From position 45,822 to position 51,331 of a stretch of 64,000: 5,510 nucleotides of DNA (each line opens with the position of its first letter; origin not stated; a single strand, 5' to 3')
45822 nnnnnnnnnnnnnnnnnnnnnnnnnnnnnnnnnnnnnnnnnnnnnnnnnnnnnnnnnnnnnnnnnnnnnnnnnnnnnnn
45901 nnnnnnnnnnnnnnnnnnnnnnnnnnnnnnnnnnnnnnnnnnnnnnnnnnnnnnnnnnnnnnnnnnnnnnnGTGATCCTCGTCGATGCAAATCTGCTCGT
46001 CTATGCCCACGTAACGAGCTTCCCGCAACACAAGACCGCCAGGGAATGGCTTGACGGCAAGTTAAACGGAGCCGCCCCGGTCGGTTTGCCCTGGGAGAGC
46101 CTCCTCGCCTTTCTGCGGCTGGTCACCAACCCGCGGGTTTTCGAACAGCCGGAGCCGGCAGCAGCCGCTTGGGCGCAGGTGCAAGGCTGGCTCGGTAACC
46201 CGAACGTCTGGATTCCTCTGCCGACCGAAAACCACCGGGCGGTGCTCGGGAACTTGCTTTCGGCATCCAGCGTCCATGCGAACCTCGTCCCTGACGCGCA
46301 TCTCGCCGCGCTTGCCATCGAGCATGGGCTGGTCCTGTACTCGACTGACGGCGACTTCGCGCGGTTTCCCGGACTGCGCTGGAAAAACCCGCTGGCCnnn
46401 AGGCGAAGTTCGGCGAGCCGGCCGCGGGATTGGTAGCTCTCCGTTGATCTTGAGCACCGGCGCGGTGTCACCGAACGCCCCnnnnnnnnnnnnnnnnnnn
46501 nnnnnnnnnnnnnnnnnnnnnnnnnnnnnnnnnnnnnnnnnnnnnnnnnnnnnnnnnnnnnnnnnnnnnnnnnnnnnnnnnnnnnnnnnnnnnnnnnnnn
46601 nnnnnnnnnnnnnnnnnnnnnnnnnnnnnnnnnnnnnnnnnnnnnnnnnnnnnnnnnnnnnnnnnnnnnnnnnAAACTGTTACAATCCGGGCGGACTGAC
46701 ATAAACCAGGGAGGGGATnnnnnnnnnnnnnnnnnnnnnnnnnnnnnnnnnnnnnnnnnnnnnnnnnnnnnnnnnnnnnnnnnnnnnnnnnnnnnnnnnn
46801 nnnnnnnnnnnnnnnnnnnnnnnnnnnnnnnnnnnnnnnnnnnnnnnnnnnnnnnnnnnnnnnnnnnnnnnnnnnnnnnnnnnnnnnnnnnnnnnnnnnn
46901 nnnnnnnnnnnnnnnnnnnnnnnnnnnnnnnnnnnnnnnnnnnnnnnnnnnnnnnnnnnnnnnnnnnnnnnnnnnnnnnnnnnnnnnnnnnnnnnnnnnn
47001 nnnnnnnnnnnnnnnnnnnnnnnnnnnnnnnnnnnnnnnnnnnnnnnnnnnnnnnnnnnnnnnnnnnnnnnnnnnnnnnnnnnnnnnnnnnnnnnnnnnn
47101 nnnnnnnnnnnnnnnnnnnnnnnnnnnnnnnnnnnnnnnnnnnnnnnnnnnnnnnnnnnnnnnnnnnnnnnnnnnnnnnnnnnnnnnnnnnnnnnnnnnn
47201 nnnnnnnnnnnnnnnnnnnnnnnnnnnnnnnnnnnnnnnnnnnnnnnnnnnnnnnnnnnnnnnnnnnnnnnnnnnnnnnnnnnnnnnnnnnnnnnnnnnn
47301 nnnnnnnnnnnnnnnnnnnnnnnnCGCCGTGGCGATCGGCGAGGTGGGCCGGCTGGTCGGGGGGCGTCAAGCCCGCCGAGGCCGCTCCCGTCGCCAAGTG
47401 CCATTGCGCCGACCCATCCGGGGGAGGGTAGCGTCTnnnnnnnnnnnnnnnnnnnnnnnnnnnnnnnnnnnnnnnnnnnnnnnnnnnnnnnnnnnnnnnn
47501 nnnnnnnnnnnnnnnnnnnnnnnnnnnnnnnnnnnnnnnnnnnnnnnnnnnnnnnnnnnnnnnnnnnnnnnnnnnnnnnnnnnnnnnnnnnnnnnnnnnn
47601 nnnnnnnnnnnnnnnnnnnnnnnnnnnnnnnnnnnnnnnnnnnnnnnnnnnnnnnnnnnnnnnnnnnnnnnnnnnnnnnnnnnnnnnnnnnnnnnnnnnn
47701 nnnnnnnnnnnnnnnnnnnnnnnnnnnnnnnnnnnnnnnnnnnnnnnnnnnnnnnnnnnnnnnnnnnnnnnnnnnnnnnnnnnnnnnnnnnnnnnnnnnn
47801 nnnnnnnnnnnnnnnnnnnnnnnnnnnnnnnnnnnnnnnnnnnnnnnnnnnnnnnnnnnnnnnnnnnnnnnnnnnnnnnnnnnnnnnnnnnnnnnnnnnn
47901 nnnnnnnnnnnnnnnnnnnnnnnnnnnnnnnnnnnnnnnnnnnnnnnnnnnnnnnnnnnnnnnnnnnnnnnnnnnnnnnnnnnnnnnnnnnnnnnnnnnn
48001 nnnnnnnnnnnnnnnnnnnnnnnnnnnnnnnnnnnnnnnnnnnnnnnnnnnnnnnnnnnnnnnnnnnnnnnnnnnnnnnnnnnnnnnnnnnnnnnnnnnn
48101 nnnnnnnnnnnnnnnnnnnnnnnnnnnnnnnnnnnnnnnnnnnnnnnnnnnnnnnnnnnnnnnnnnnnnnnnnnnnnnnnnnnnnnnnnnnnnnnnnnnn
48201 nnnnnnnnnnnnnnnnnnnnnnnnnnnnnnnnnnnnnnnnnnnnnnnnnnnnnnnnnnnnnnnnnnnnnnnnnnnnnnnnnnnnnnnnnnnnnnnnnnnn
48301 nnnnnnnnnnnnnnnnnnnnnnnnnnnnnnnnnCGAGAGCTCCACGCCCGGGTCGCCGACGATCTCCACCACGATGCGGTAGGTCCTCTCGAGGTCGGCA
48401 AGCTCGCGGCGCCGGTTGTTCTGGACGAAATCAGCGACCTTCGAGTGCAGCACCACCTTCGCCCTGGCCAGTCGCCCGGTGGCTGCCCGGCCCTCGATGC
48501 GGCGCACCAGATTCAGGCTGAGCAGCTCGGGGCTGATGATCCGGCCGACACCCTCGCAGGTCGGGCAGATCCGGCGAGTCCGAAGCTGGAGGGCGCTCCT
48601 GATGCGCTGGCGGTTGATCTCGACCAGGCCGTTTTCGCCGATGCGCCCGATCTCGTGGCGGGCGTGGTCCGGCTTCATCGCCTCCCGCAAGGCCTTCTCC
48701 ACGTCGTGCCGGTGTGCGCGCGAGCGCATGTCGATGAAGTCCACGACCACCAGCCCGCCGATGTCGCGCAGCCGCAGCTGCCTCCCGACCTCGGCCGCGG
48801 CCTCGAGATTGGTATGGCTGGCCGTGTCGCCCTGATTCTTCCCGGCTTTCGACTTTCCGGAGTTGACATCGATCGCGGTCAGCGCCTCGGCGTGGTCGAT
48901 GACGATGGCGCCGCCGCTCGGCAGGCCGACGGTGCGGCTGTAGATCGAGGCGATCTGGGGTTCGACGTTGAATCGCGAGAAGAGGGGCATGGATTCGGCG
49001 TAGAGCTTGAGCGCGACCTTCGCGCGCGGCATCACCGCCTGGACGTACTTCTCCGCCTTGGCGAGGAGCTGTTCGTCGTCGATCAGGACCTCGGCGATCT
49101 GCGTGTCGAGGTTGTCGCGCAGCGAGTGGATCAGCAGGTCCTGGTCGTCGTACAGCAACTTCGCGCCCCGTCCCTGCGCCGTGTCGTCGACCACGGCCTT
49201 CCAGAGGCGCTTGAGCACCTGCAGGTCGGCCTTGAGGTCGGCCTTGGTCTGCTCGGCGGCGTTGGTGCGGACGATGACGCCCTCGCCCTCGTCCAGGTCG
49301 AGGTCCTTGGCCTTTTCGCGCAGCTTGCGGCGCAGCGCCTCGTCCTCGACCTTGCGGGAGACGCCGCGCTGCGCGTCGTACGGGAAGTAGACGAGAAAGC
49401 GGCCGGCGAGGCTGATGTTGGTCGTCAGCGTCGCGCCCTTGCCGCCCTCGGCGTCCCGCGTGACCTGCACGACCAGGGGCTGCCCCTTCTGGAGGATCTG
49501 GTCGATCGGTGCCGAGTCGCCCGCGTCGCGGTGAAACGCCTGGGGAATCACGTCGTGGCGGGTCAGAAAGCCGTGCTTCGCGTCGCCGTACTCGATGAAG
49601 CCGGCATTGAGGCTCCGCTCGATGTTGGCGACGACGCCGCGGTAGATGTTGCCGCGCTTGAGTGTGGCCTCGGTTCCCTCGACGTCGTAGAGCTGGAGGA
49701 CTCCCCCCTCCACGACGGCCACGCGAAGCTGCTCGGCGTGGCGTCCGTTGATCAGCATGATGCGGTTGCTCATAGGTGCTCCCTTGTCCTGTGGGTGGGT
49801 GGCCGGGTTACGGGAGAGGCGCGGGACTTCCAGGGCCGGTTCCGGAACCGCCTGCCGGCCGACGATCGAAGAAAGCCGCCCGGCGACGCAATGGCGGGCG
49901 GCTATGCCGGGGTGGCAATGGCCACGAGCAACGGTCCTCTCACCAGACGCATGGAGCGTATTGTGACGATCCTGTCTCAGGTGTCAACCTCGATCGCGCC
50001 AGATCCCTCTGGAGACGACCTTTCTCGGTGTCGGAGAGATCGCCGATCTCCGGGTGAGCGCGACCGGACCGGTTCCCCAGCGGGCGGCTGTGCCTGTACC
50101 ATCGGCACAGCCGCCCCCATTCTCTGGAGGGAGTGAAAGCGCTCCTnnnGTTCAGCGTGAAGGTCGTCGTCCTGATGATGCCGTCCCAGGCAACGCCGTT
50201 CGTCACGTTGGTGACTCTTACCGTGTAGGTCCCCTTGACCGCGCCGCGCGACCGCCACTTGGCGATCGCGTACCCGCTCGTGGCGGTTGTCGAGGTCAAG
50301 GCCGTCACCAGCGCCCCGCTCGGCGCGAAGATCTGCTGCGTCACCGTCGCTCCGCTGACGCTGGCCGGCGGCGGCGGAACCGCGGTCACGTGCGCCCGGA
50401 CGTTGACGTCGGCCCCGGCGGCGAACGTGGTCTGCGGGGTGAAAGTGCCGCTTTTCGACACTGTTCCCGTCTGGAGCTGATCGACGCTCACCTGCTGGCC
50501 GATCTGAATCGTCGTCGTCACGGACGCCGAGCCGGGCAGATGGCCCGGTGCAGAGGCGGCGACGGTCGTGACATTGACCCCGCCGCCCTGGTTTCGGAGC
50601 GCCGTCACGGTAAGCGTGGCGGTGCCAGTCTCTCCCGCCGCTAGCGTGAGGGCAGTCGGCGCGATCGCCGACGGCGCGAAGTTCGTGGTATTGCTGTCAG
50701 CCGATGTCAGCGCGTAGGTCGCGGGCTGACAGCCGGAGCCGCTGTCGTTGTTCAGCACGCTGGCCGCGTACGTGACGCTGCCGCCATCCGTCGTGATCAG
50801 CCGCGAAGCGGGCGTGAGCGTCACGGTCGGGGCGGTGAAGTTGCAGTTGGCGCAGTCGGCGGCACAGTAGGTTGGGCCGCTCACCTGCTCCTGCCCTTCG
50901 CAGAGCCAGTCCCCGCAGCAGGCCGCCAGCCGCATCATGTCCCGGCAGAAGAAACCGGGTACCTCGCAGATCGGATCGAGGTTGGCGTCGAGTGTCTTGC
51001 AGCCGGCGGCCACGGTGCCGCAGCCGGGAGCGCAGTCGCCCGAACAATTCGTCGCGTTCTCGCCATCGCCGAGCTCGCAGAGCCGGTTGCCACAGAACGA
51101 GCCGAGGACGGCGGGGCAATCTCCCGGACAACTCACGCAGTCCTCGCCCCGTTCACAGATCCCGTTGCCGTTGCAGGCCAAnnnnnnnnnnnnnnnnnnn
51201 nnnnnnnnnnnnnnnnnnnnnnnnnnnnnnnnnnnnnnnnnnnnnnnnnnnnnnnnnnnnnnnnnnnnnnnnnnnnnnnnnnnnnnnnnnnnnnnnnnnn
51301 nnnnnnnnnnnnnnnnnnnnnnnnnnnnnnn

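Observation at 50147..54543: Multicopper oxidase with an added N-terminal domain that is duplicated as a stand-alone secreted protein immediately upstream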

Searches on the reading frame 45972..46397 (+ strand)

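Call 80: search_protein_families(library=ncbifam, proteins=[window:45972-46397:+], max_evalue=0.01)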
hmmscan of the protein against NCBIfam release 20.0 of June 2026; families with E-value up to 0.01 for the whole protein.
window:45972-46397:+ (142 aa): 1 family
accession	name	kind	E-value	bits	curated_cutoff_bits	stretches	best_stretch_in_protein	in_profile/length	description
TIGR00028.1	Mtu_PIN_fam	subfamily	6.9e-40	136.6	73.6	1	1-141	2-141/143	TA system VapC family ribonuclease toxin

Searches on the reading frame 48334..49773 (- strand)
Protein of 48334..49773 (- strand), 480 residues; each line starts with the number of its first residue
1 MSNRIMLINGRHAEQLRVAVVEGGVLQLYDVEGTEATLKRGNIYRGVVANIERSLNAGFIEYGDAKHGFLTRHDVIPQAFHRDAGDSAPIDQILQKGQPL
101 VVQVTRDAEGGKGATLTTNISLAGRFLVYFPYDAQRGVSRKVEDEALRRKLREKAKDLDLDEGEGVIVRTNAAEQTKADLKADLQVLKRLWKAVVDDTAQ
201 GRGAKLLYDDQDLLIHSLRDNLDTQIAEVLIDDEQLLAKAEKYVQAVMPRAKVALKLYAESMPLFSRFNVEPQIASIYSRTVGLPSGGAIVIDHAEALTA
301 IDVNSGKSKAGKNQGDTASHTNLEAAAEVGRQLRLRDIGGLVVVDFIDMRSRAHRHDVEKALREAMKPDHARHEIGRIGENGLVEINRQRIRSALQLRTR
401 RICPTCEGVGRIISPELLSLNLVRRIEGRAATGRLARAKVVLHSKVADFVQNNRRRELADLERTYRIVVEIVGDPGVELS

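Call 54: find_homologous_proteins(query=window:48334-49773:-, max_evalue=1e-50)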
Query window:48334-49773:- (480 aa): 7903 proteins with E <= 1e-50 among 8000 candidates; the best 120 are listed.
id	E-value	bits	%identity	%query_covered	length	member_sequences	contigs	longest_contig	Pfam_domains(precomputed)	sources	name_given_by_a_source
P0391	0.0e+0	1034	100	100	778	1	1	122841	PF10150.15,PF20833.3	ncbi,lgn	-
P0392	0.0e+0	1012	98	100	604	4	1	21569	PF10150.15,PF20833.3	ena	-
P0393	3.9e-297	1003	96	100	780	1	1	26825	PF10150.15,PF20833.3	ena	-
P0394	5.1e-290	980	94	100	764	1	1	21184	PF10150.15,PF20833.3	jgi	jgi:ribonuclease E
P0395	1.0e-289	979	95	100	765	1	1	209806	PF10150.15,PF20833.3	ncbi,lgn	-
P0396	1.5e-289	978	94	100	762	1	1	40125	PF10150.15,PF20833.3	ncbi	ncbi:MAG: Rne/Rng family ribonuclease [Candidatus Methylomirabilia bacterium]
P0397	6.2e-289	976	94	100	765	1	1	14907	PF10150.15,PF20833.3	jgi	-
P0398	6.3e-287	969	94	100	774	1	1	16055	PF10150.15,PF20833.3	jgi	jgi:ribonuclease E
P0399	9.4e-287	969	94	100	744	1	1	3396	PF10150.15,PF20833.3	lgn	-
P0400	3.9e-285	964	93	100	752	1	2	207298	PF10150.15,PF20833.3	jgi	jgi:ribonuclease E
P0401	2.2e-284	961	93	100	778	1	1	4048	PF10150.15,PF20833.3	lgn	-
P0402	5.1e-284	960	93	100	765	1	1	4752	PF10150.15,PF20833.3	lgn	-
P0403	2.1e-280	948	92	100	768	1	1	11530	PF10150.15,PF20833.3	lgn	-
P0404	5.8e-277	937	90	100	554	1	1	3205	PF10150.15,PF20833.3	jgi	jgi:ribonuclease E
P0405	9.6e-276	933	90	100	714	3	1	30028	PF10150.15,PF20833.3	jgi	-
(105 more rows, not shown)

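Call 55: find_encoding_contigs(protein=P0395, flank=9000, max_places=1)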
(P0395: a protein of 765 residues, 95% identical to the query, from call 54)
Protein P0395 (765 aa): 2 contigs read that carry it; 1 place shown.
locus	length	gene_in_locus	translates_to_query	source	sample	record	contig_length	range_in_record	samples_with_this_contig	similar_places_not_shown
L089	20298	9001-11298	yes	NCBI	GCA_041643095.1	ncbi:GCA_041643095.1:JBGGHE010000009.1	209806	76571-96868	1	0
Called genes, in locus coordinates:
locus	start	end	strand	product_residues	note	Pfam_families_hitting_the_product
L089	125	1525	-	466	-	PF00069:Pkinase, PF07714:PK_Tyr_Ser-Thr, PF00582:Usp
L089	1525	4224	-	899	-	PF00690:Cation_ATPase_N, PF00122:E1-E2_ATPase, PF00702:Hydrolase, PF13246:Cation_ATPase, PF00689:Cation_ATPase_C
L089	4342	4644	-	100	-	PF13453:Zn_ribbon_TFIIB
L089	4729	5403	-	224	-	PF01169:GDT1, PF01925:TauE (faint), PF01169:GDT1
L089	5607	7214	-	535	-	PF13424:TPR_12 (weak), PF13432:TPR_16, PF00515:TPR_1, PF07719:TPR_2 (weak), PF13414:TPR_11, PF13424:TPR_12, PF14559:TPR_19, PF13432:TPR_16, +9 more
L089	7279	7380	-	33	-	-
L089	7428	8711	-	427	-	-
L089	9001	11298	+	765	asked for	PF10150:RNase_E_G, PF20833:RNase_E_G_Thio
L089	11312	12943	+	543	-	PF00571:CBS, PF00990:GGDEF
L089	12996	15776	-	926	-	PF00690:Cation_ATPase_N, PF00122:E1-E2_ATPase, PF13246:Cation_ATPase, PF00702:Hydrolase, PF12710:HAD (weak), PF08282:Hydrolase_3 (faint), PF00689:Cation_ATPase_C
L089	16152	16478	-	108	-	PF21247:Fic-like_C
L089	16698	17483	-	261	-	PF10127:RlaP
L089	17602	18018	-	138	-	PF01894:YjbQ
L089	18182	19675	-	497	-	PF14691:Fer4_20, PF00070:Pyr_redox (faint), PF07992:Pyr_redox_2, PF13450:NAD_binding_8 (weak)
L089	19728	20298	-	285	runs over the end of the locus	PF00175:NAD_binding_1 (weak), PF10418:DHODB_Fe-S_bind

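Call 56: find_encoding_contigs(protein=P0396, flank=9000, max_places=1)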
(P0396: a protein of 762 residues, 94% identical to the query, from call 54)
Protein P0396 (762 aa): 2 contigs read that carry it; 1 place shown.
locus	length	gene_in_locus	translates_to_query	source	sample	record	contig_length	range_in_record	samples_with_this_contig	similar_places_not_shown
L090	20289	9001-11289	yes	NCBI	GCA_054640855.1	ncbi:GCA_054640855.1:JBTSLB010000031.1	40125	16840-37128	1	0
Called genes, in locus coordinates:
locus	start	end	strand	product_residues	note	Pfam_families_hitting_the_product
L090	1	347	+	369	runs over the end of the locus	PF13776:DUF4172, PF02661:Fic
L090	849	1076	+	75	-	PF04255:DUF433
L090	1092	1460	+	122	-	PF18478:PIN_10, PF18480:DUF5615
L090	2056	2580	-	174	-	PF00657:Lipase_GDSL, PF13472:Lipase_GDSL_2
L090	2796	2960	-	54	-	PF00301:Rubredoxin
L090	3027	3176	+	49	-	-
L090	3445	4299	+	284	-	PF04228:Zn_peptidase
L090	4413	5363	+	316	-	PF00682:HMGL-like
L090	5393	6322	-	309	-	PF06325:PrmA, PF05175:MTS, PF13489:Methyltransf_23 (faint), PF08241:Methyltransf_11, PF08242:Methyltransf_12 (weak), PF13649:Methyltransf_25, PF13847:Methyltransf_31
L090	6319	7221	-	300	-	PF00892:EamA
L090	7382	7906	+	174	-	PF02566:OsmC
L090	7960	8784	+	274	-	PF00037:Fer4 (weak), PF12837:Fer4_6 (faint)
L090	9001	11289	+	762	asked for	PF10150:RNase_E_G, PF20833:RNase_E_G_Thio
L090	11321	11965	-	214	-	PF07238:PilZ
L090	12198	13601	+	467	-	PF00300:His_Phos_1 (faint)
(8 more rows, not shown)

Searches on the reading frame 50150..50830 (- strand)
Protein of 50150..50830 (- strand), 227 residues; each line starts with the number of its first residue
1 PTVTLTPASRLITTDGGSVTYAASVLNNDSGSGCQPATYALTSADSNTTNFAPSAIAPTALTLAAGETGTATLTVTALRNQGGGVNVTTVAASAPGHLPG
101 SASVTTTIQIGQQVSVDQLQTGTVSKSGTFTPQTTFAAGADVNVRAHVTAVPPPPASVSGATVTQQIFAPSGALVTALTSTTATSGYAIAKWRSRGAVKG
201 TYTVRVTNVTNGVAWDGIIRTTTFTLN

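Call 65: search_solved_structures(query=window:50150-50830:-, max_evalue=10, show_alignments=0)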
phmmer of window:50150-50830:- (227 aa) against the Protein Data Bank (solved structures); distinct sequences matched with E-value up to 10: 14.
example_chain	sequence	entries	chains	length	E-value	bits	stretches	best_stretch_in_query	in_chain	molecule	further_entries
5le2_A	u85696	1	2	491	0.0027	20.8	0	59-100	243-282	DDD_D12_15_D12_15_D12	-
5lec_A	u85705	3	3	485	0.0029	20.7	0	59-100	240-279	DDD_D12_12_D12_12_D12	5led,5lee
5leb_A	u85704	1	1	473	0.011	18.7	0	60-100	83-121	DDD_D12_06_D12_06_D12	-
5le3_A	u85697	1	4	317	0.044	16.8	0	60-100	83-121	DD_D12_09_D12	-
5le7_A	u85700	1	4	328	0.061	16.3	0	60-100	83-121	DD_D12_13_D12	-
5le6_A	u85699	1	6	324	0.066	16.2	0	60-100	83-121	DD_D12_09_D12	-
5le8_A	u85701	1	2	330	0.085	15.9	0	60-100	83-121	DD_D12_15_D12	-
5le4_A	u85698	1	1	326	0.099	15.7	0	59-100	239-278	DD_D12_11_D12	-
9kz9_n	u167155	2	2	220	0.1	15.6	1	46-100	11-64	ACPI-n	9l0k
6sa8_A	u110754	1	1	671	0.13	15.2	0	60-102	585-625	ring-like DARPin-Armadillo fusion H83_D01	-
3bd1_A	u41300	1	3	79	0.15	15.1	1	175-216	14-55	Cro protein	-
5veb_B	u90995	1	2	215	0.35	13.9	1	87-151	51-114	anti-CDH6 Fab light chain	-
5lw1_A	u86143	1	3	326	1.7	11.7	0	59-100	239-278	DD_232_11_D12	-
7dne_A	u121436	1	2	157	1.9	11.4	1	60-100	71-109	DARPin 5m3_D12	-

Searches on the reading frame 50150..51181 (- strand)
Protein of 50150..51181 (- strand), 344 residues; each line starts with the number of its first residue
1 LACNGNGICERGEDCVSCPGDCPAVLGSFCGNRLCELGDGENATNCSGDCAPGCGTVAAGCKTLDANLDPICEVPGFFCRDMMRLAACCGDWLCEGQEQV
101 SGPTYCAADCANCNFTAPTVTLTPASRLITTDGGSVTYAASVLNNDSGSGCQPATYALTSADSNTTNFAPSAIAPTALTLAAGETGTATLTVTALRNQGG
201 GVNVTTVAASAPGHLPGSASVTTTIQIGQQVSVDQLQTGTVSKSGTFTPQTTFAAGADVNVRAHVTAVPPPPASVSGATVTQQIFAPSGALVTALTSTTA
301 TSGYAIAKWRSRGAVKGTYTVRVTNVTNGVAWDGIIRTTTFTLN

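Call 50: search_protein_families(library=pfam, proteins=[window:50150-51181:-], max_evalue=1)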
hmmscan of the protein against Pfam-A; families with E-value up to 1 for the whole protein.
window:50150-51181:- (344 aa): 0 families
